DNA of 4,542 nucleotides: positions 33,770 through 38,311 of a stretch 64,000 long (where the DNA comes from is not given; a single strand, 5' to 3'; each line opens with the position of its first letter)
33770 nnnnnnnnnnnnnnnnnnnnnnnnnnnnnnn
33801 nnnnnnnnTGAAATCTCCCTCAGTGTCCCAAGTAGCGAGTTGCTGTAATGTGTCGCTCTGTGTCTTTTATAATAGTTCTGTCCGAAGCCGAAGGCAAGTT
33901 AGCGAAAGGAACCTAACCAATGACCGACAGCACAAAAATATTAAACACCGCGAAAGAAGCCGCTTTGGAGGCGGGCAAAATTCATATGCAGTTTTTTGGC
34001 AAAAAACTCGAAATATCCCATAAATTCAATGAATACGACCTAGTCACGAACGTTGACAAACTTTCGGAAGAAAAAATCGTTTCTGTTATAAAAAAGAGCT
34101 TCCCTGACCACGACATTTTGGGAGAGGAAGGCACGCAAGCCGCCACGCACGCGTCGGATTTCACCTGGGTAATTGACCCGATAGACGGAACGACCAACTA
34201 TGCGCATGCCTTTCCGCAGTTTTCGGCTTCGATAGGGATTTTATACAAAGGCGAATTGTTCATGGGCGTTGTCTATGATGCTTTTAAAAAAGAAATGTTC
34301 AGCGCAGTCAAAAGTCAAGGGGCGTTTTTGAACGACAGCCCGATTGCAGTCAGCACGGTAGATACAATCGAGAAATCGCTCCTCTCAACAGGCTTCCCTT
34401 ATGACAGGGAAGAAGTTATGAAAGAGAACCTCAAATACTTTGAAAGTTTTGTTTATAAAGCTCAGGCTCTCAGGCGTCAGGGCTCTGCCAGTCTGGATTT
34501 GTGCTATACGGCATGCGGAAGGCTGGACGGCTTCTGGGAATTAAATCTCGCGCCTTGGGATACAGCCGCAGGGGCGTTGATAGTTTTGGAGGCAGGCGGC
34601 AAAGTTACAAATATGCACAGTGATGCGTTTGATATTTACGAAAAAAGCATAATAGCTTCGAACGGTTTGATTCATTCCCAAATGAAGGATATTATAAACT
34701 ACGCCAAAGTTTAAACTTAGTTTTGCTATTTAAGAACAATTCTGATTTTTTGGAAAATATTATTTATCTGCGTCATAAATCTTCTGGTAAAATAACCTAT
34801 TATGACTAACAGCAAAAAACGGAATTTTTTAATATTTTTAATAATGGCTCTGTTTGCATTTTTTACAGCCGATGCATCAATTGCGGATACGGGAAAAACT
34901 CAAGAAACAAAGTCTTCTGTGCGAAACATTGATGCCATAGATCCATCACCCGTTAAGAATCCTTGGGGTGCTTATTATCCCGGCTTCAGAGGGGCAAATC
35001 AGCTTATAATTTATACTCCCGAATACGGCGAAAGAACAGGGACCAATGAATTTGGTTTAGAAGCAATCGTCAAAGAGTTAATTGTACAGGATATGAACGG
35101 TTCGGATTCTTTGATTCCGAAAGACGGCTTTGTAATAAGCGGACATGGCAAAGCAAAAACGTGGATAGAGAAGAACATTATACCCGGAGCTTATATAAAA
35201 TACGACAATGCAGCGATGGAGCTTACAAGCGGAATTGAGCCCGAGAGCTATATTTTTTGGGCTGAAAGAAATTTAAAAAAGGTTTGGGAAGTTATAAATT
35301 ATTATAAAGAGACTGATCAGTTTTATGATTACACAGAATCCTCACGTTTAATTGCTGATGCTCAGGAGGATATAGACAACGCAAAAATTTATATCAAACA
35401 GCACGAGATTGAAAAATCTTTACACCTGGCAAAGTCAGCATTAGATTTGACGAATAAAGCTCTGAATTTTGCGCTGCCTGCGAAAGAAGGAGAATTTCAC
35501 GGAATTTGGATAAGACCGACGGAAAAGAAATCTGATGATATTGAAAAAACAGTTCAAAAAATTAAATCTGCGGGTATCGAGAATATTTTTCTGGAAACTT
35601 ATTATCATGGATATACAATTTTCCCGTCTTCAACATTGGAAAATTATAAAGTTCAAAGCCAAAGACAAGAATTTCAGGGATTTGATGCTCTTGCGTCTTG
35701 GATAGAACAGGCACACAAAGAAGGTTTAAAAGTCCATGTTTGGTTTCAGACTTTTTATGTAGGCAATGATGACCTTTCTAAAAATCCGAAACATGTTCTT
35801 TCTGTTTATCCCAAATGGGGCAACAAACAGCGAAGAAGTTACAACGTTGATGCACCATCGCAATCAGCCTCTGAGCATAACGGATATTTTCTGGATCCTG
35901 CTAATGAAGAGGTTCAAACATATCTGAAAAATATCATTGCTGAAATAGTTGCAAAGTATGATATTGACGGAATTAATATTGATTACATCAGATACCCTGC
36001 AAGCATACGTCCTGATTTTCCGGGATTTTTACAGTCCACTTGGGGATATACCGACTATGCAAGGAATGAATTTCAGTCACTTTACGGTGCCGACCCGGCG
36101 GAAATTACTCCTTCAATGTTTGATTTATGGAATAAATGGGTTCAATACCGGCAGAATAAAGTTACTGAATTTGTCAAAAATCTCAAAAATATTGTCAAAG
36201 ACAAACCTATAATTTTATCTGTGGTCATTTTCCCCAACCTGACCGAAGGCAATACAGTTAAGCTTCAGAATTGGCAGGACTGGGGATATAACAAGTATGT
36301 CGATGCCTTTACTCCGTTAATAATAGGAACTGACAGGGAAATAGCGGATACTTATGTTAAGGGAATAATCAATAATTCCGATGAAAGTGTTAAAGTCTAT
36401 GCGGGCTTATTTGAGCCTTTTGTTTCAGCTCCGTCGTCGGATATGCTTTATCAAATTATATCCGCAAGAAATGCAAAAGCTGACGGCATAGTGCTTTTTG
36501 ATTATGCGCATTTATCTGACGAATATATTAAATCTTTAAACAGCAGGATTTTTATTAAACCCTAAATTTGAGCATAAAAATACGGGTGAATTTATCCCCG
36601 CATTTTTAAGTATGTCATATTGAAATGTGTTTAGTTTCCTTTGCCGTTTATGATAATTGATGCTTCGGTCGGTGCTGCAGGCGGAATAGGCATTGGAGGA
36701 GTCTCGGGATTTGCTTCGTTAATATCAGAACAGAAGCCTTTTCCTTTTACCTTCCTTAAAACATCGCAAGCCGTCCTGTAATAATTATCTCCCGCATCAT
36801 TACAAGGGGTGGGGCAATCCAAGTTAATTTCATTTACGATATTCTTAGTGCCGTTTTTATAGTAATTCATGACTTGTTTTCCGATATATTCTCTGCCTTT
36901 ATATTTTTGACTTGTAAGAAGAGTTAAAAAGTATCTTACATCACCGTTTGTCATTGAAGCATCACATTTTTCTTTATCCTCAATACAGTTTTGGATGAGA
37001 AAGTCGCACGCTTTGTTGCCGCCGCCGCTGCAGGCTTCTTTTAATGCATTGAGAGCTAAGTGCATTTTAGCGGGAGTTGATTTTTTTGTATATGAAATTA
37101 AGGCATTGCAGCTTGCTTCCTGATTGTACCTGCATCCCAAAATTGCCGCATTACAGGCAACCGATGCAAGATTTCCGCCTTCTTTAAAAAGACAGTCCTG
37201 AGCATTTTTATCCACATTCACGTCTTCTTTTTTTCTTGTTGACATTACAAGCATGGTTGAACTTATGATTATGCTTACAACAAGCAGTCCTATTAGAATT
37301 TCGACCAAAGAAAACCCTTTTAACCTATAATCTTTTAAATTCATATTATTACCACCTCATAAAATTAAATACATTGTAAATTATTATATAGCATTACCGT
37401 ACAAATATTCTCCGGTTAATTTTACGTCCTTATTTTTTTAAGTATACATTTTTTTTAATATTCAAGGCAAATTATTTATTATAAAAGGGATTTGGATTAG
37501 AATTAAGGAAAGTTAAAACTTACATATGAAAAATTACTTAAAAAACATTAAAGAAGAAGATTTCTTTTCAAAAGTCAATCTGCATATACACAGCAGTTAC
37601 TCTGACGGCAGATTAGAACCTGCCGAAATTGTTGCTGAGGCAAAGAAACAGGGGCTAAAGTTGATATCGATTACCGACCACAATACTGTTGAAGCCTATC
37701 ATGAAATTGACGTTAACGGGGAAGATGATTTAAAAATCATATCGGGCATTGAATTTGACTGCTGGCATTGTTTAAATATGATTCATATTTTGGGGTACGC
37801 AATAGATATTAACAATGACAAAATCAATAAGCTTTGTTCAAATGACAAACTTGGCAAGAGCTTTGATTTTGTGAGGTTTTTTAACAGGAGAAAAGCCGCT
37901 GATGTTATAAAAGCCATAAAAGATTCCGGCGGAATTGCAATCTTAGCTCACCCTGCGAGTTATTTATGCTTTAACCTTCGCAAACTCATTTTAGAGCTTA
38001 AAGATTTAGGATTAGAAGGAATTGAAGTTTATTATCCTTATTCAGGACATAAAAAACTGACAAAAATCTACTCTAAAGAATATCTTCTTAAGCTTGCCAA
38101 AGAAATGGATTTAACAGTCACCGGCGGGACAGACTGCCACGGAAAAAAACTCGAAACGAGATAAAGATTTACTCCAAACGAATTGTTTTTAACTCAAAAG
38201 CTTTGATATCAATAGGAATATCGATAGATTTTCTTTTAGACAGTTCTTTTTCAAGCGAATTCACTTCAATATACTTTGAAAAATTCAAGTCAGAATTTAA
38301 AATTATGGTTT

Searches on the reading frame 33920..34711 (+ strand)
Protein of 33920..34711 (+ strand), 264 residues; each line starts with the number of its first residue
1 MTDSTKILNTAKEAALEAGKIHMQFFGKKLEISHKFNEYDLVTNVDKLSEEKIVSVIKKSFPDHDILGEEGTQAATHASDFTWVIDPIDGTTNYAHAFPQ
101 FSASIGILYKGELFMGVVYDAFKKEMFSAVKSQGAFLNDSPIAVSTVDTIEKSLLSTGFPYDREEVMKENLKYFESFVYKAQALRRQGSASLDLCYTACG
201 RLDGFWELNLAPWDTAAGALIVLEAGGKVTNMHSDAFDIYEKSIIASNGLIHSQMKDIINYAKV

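Call 10: search_protein_families(library=pfam, proteins=[window:33920-34711:+], max_evalue=0.001)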
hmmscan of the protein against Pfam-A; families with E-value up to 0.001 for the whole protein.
window:33920-34711:+ (264 aa): 1 family
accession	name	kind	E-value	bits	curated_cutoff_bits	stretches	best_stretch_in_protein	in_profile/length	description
PF00459.30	Inositol_P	-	7e-72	242.6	27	1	5-253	3-256/271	Inositol monophosphatase family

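Call 82: find_related_loci(query=window:33920-34711:+, collection=metagenome_contigs, flank=10000)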
Query window:33920-34711:+ (264 aa) in metagenome_contigs; peptide patterns used: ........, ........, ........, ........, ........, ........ (x = any residue, [..] = any of these).
207 stretches matched a pattern; 92 encode a relative of the query (tblastn E <= 1e-3); the best 80 are kept; 80 distinct loci.
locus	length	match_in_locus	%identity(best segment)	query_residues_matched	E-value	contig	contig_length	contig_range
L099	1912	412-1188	64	1-259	3e-125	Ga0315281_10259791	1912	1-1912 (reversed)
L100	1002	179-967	65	1-263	2e-128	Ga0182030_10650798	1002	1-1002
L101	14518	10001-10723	67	19-259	1e-113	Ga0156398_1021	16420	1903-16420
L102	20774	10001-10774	63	1-259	6e-113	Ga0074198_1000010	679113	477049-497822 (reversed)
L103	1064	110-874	64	5-259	7e-122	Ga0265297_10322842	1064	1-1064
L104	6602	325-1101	59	1-259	4e-107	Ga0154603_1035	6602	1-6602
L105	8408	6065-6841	60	1-259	3e-106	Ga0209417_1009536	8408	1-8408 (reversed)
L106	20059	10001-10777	58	1-259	9e-105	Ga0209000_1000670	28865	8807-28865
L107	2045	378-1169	58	1-263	3e-110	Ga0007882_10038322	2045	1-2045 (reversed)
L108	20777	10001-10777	59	1-259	2e-104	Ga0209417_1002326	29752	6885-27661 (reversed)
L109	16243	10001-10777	58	1-259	9e-104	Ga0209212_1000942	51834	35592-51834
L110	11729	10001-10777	57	1-259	8e-101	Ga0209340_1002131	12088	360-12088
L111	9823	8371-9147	54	1-260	4e-90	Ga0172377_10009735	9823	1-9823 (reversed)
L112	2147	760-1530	52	1-259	7e-88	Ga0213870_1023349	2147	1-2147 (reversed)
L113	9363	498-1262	50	4-260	4e-84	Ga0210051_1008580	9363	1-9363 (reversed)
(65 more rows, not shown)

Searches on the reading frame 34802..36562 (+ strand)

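Call 10: search_protein_families(library=pfam, proteins=[window:34802-36562:+], max_evalue=0.001)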
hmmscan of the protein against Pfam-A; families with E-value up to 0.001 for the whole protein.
window:34802-36562:+ (587 aa): 5 families
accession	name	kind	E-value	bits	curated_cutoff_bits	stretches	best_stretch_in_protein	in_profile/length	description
PF02638.21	GHL10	-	2.2e-28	99.7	27.9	1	246-518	20-272/311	Glycosyl hydrolase-like 10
PF13200.12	DUF4015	-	4.9e-08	32.9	27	1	244-484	12-202/313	Putative glycosyl hydrolase domain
PF13199.12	Glyco_hydro_66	-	1.5e-06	27.6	23.7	1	240-400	105-263/546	Glycosyl hydrolase family 66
PF14871.12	GHL6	-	2.4e-06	28.2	35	1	247-394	2-131/132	Hypothetical glycosyl hydrolase 6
PF02065.24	Melibiase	-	5.7e-06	26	27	1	244-397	57-193/347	Melibiase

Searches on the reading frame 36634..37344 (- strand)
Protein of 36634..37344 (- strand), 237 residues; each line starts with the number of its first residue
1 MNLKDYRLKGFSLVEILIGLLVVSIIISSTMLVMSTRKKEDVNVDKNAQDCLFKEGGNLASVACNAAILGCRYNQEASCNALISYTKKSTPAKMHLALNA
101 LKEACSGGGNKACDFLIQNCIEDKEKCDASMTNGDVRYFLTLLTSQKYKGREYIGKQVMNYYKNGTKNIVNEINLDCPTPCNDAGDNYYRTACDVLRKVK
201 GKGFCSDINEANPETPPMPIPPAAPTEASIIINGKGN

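Call 10: search_protein_families(library=pfam, proteins=[window:36634-37344:-], max_evalue=0.001)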
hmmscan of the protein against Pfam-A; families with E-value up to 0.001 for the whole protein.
window:36634-37344:- (237 aa): 1 family
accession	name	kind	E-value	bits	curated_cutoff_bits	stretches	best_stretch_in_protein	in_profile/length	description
PF07963.17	N_methyl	-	0.00021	21.2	21.2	1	9-29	5-25/27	Prokaryotic N-terminal methylation motif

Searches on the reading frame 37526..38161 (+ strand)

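Call 10: search_protein_families(library=pfam, proteins=[window:37526-38161:+], max_evalue=0.001)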
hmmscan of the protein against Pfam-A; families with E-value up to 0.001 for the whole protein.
window:37526-38161:+ (212 aa): 1 family
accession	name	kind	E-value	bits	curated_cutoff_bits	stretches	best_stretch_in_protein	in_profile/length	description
PF02811.25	PHP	-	2.9e-11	44.4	26.4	1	19-106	2-94/164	PHP domain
